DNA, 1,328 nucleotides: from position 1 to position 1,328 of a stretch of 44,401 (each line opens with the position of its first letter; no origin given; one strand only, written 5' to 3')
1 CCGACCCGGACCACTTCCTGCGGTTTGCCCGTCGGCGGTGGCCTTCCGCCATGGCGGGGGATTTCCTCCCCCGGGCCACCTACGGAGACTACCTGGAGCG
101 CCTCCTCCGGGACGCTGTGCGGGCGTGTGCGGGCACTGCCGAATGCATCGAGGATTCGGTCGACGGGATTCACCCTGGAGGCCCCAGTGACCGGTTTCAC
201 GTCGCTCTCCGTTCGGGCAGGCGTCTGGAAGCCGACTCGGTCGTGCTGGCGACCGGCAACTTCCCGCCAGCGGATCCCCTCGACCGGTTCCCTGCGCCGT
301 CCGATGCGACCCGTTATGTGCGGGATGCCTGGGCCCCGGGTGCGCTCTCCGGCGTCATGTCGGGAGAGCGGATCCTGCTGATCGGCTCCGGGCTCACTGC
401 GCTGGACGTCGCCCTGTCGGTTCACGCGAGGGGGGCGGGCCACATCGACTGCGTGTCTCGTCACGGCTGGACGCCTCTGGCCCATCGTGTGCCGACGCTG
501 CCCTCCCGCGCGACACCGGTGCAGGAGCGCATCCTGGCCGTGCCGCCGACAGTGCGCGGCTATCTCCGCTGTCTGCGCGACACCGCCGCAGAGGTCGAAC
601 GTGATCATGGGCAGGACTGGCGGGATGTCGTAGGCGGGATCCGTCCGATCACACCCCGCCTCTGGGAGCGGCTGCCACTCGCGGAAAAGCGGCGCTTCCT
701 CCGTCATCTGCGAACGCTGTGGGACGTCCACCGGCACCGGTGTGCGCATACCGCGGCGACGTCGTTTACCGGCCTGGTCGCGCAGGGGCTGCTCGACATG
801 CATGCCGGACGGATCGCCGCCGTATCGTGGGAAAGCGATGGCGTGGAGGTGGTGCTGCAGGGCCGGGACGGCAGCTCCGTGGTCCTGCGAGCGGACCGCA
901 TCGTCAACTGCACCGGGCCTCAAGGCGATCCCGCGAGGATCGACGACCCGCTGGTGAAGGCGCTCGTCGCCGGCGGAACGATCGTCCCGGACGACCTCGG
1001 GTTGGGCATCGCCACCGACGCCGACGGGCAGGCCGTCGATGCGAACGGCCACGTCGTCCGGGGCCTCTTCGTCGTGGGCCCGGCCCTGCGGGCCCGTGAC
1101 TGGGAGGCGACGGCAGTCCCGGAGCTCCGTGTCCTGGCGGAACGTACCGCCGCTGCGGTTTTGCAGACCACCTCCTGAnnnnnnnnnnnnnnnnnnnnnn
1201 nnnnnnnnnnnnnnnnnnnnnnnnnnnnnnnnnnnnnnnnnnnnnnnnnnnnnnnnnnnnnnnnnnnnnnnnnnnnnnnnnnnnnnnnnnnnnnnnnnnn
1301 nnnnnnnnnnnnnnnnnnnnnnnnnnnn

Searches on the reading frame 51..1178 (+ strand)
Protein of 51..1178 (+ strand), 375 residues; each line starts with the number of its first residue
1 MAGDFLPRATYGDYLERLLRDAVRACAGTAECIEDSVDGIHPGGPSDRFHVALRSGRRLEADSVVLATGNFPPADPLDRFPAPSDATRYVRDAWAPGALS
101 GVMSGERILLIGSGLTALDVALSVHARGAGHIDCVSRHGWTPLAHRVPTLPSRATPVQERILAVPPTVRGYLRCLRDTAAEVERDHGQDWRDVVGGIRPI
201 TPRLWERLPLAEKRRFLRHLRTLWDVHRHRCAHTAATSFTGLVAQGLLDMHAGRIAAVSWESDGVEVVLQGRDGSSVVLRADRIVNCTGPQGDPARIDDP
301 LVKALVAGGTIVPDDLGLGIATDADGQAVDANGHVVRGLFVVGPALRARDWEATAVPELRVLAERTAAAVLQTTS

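Call 8: search_protein_families(library=pfam, proteins=[window:51-1178:+], max_evalue=0.01)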
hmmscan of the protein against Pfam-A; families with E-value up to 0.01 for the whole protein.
window:51-1178:+ (375 aa): 2 families
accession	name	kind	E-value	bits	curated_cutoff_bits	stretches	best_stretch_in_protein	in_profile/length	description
PF13454.12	NAD_binding_9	-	5.6e-14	52.8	21.8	1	3-70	87-154/155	FAD-NAD(P)-binding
PF07992.20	Pyr_redox_2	-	2.5e-06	27.6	26.1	1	54-129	93-166/291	Pyridine nucleotide-disulphide oxidoreductase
